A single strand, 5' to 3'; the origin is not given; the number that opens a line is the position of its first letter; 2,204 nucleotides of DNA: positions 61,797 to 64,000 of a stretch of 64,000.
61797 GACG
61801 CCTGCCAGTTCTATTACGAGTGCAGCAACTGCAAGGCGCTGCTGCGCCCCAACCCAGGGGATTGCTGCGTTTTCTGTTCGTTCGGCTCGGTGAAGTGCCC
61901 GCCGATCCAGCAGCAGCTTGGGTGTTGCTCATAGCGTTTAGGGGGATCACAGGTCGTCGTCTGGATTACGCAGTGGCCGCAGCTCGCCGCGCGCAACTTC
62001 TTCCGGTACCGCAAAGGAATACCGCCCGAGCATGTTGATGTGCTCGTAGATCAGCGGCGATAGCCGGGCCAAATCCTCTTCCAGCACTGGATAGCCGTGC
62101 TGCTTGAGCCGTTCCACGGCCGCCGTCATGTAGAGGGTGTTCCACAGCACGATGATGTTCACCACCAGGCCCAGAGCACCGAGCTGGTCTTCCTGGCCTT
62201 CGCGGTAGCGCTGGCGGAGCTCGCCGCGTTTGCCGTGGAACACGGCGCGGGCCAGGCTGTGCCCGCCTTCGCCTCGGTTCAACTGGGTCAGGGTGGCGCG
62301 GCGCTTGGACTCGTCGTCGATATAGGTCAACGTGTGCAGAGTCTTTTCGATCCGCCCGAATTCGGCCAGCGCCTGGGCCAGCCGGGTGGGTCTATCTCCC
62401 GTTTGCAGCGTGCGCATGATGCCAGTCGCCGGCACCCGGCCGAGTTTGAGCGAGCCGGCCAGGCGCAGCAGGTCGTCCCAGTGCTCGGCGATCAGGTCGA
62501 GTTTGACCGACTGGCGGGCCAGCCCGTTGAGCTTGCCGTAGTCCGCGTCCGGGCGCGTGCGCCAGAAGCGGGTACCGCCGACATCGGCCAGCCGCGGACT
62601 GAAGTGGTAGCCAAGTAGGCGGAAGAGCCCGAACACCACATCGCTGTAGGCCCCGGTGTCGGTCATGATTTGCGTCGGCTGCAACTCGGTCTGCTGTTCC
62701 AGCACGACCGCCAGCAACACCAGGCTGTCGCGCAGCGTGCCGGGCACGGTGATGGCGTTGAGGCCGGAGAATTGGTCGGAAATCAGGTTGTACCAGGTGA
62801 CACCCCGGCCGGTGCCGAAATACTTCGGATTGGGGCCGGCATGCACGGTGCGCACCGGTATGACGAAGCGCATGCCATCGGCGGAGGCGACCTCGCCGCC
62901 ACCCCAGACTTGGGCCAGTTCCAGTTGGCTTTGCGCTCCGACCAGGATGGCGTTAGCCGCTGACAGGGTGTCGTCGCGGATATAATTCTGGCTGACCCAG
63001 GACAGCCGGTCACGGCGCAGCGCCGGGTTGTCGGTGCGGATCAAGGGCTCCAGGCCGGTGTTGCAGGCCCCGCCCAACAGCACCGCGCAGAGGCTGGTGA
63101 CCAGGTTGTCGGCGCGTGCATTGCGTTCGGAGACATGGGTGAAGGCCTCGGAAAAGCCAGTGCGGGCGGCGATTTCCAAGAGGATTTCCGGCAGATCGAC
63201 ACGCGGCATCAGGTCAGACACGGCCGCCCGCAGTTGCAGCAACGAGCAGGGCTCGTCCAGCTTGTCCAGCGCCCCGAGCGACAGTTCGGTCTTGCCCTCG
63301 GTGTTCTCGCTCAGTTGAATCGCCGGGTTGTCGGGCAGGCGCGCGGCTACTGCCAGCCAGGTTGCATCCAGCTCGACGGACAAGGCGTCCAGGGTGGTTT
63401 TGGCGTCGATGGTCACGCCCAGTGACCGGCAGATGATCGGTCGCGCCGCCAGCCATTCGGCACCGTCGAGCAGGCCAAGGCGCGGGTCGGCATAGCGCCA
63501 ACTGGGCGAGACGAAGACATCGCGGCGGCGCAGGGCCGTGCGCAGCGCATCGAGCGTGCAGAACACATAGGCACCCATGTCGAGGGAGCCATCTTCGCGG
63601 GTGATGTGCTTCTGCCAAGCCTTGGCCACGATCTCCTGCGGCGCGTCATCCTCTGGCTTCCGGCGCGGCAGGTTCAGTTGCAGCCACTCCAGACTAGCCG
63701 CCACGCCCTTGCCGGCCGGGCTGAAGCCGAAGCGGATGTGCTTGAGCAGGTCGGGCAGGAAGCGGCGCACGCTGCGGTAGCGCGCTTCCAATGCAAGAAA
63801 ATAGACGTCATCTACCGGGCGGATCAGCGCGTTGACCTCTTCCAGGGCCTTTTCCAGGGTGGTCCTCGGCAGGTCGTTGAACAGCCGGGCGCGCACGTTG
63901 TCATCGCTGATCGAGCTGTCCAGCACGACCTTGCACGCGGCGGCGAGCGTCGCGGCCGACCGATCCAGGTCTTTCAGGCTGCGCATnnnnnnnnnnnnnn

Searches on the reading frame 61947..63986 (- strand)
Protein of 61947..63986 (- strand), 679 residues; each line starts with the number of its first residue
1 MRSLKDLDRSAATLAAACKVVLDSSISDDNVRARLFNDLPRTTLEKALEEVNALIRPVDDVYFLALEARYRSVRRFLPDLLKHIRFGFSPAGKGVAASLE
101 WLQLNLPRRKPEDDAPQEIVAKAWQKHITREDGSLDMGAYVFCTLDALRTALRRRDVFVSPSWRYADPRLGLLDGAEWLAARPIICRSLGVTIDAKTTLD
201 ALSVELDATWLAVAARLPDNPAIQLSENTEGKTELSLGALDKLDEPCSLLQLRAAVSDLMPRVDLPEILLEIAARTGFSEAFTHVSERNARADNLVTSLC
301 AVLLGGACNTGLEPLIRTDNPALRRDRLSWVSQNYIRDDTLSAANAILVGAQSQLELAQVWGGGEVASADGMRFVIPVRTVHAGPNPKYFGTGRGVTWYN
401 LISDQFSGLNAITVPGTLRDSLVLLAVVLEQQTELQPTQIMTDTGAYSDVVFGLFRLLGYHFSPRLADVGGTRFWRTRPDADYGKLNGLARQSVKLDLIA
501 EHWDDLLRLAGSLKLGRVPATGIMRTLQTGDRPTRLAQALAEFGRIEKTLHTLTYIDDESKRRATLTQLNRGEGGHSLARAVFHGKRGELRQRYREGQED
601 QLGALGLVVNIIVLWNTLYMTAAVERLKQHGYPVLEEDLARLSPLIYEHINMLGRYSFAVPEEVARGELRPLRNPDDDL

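Call 30: search_protein_families(library=pfam, proteins=[window:61947-63986:-], max_evalue=0.001)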
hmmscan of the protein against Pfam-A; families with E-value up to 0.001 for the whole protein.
window:61947-63986:- (679 aa): 1 family
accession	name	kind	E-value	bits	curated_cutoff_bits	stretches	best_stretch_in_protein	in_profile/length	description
PF01526.23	DDE_Tnp_Tn3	-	3e-151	504.1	24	1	267-656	1-389/389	Tn3 transposase DDE domain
